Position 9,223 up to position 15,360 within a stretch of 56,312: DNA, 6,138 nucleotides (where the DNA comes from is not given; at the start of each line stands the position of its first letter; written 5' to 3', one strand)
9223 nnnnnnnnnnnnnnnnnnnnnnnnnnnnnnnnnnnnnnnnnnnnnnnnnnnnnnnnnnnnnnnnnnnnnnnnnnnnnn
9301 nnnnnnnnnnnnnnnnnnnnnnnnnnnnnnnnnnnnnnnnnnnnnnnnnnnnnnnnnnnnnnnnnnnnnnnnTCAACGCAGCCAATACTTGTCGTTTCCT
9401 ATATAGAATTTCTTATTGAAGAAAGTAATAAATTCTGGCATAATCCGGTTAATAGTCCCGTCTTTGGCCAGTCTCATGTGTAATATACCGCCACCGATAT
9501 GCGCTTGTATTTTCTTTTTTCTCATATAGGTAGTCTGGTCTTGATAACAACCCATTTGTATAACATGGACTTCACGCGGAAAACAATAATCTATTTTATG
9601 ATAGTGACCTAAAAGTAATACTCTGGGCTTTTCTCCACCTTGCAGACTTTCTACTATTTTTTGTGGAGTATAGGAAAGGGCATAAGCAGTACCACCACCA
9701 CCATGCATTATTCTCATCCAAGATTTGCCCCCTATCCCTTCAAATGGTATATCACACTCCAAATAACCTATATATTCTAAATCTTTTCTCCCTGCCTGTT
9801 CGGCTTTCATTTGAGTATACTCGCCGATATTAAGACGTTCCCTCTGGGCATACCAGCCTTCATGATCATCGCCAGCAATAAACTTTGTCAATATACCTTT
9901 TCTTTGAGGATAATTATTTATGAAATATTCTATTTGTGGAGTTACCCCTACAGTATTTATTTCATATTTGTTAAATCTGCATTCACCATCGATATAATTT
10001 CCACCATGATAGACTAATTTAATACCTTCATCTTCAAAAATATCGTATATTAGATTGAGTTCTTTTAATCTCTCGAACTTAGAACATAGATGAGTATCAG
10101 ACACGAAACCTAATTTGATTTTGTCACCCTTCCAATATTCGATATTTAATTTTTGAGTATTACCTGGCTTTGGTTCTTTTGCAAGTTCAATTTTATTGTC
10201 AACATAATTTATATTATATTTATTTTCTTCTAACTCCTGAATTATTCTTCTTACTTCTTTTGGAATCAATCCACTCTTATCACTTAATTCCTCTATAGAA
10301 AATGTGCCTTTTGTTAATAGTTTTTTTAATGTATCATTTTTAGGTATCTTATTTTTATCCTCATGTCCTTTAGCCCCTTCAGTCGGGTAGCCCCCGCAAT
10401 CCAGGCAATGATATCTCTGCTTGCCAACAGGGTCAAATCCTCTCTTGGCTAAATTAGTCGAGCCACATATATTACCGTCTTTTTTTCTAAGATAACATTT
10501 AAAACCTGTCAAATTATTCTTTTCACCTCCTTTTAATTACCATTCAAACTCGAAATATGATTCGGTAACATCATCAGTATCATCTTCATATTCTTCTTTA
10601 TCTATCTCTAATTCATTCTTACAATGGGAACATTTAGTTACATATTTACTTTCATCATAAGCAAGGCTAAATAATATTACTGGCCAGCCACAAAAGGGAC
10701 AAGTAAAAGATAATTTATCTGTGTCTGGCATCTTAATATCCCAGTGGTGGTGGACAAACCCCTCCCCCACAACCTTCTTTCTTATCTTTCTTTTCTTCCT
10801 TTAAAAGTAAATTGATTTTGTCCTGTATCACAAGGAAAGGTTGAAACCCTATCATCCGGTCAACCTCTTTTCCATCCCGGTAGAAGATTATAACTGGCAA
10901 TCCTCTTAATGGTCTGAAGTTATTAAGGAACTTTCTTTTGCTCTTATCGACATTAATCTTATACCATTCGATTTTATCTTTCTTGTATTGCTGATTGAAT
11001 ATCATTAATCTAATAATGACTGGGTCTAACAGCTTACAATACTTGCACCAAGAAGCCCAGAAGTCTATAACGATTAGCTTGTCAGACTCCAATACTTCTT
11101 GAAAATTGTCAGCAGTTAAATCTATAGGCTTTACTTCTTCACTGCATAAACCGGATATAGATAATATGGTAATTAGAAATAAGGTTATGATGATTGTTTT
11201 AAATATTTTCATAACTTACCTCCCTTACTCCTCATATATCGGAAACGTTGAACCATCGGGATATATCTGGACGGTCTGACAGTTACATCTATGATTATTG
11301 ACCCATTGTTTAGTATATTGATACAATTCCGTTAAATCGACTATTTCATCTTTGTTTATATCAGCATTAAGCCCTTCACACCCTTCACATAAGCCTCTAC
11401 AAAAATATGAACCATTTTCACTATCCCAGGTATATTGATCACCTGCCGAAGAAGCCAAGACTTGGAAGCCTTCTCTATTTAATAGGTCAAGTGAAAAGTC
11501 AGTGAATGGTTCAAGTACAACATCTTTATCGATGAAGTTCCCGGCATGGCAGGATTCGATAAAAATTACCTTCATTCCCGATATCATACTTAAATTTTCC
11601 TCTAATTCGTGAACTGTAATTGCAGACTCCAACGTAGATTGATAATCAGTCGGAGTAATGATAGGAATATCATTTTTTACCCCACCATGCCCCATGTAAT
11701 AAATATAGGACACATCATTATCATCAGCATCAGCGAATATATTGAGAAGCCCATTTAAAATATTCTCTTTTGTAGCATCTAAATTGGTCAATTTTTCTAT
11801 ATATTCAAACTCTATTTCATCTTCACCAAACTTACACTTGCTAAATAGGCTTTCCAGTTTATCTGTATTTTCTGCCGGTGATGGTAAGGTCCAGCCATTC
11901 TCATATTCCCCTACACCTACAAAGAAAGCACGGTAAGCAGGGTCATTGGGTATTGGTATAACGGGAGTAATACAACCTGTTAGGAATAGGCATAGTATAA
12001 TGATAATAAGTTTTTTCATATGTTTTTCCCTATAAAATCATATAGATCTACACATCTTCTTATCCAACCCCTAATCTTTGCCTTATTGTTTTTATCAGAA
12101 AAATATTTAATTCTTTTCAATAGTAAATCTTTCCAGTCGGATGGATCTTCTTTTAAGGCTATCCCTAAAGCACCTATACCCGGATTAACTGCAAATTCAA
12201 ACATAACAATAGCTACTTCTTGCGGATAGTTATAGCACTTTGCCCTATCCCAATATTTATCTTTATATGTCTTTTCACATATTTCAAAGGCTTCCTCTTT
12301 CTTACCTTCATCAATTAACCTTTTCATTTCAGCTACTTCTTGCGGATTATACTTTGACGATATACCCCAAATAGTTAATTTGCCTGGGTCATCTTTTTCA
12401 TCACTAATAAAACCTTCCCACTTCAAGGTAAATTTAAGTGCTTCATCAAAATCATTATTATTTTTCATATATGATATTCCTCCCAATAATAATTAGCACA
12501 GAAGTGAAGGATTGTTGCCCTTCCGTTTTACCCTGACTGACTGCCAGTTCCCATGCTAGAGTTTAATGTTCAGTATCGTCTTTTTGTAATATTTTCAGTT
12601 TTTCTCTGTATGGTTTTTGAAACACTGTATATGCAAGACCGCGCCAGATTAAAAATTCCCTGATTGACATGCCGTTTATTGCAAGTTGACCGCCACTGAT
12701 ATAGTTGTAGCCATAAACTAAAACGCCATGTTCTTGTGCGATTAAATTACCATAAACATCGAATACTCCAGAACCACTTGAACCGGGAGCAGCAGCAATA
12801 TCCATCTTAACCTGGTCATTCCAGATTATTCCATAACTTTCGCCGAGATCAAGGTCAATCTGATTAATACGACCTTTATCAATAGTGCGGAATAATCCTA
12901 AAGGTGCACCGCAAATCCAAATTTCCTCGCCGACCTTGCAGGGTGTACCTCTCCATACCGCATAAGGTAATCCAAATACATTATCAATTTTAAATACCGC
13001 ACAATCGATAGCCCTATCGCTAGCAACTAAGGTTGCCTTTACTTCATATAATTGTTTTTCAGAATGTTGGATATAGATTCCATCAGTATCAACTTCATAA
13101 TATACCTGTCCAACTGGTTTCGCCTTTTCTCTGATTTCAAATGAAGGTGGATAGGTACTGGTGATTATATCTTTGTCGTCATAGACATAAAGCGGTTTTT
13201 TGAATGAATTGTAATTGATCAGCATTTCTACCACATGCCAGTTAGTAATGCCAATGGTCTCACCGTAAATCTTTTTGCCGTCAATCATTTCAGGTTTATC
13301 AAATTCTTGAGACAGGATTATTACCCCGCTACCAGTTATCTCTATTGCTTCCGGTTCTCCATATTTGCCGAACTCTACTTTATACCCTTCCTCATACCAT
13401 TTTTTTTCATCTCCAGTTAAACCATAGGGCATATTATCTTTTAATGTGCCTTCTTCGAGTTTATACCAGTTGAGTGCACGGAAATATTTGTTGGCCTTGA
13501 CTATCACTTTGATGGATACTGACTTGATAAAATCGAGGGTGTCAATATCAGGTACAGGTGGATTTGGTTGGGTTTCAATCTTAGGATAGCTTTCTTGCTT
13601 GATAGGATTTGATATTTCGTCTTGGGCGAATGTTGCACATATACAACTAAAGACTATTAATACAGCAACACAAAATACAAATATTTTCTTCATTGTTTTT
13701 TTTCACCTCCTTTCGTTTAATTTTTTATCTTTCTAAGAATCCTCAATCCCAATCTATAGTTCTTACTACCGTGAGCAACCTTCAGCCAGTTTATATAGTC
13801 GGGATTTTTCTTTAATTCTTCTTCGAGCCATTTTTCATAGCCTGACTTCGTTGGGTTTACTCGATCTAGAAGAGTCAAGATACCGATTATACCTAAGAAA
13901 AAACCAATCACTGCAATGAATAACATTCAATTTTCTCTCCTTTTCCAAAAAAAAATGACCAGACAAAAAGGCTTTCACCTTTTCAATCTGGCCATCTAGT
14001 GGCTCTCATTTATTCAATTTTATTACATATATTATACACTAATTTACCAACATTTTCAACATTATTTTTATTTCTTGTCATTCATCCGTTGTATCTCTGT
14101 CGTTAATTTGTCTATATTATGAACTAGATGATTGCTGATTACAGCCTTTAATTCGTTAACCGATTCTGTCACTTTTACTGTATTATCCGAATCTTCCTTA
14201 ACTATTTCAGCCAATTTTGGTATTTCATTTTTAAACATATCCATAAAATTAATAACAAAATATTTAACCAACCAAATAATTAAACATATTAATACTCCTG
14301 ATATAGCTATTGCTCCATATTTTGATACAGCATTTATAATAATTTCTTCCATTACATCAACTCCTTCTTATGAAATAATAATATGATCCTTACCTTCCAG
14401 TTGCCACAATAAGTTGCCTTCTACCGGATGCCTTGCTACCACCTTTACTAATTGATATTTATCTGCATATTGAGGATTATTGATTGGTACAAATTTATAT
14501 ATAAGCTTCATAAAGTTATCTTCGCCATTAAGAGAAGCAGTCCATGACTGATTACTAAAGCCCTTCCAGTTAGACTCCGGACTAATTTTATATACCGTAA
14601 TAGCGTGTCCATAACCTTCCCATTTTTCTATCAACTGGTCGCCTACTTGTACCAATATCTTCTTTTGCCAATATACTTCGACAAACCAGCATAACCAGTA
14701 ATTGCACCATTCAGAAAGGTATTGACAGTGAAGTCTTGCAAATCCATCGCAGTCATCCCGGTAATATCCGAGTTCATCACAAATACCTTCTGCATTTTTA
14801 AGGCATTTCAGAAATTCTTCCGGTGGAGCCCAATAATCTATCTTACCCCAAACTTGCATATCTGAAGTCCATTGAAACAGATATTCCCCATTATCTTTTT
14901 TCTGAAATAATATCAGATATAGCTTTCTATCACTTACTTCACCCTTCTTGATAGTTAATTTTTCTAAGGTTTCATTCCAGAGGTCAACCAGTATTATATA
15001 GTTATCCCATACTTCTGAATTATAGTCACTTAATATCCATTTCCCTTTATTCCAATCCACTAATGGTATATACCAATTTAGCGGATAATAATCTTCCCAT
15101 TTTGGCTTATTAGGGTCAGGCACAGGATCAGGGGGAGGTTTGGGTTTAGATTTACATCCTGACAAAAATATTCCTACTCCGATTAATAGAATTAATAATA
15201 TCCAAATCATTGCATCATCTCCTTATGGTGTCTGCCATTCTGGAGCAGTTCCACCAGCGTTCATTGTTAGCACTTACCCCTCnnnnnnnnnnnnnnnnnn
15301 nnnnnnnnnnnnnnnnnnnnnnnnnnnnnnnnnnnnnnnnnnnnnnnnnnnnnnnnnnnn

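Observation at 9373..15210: The lysis region carries a set of exported enzymes: three peptidases of different classes and a thioredoxin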

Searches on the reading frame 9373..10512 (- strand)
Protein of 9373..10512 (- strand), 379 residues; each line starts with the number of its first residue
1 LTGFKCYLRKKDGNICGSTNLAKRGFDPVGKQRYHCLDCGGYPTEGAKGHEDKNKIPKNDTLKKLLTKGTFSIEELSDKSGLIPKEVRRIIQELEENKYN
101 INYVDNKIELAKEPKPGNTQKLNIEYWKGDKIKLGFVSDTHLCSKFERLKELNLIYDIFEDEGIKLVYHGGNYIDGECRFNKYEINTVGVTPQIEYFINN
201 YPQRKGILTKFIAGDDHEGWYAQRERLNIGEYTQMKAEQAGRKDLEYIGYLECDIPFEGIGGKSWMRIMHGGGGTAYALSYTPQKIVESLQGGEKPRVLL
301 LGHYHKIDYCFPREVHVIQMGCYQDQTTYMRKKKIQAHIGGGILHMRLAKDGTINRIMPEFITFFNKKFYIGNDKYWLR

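Call 3: search_protein_families(library=pfam, proteins=[window:9373-10512:-], max_evalue=0.1)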
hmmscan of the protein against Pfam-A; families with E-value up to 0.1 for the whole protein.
window:9373-10512:- (379 aa): 4 families
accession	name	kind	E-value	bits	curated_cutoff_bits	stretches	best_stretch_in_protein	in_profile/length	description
PF12850.12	Metallophos_2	-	0.00034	21.1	27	1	133-323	2-135/154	Calcineurin-like phosphoesterase superfamily domain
PF00149.33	Metallophos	-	0.011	16.6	21.5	1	133-305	2-189/191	Calcineurin-like phosphoesterase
PF13730.12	HTH_36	-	0.017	15.3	25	1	71-99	26-54/55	Helix-turn-helix domain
PF02002.24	TFIIE_alpha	-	0.046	14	22.9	1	61-99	18-56/105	TFIIE alpha subunit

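Call 4: search_protein_families(library=phrogs, proteins=[window:9373-10512:-], max_evalue=0.01)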
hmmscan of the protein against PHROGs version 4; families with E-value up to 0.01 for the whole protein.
window:9373-10512:- (379 aa): 0 families

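Call 27: search_protein_families(library=ncbifam, proteins=[window:9373-10512:-], max_evalue=0.01)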
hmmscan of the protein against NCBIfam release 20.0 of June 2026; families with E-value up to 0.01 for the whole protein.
window:9373-10512:- (379 aa): 6 families
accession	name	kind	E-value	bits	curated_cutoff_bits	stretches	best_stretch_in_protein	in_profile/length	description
NF050000.1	IS1_IS1595_Zn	domain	2.6e-07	31.1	28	1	16-40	4-28/34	IS1/IS1595 family N-terminal zinc-binding domain-containing protein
NF003118.0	PRK04036.1-3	equivalog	9.8e-07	28.1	445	1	295-340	417-462/481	DNA-directed DNA polymerase II small subunit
NF048018.1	IS256_N_4Cys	domain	6.9e-06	26.6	27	1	15-40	4-28/31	transposase-like zinc-binding domain-containing protein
NF033558.1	transpos_IS1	equivalog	0.00035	20.6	100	1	16-105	4-90/199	IS1 family transposase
NF003116.0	PRK04036.1-1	equivalog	0.00099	17.9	425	1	294-339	466-511/530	DNA-directed DNA polymerase II small subunit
NF048019.1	IS256_Zn_var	equivalog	0.003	16.9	150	1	15-100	2-79/304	IS256 family transposase, variant Zn-binding type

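Call 94: search_protein_families(library=padloc, proteins=[window:9373-10512:-], max_evalue=0.001)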
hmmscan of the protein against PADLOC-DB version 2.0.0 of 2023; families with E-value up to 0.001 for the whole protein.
window:9373-10512:- (379 aa): 0 families

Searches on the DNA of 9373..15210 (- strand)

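Call 7: search_dna_similar(query=window:9373-15210:-, collection=phages, mode=distant, max_rows=15)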
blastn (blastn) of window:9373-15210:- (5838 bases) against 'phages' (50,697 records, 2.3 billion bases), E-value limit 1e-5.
No match.
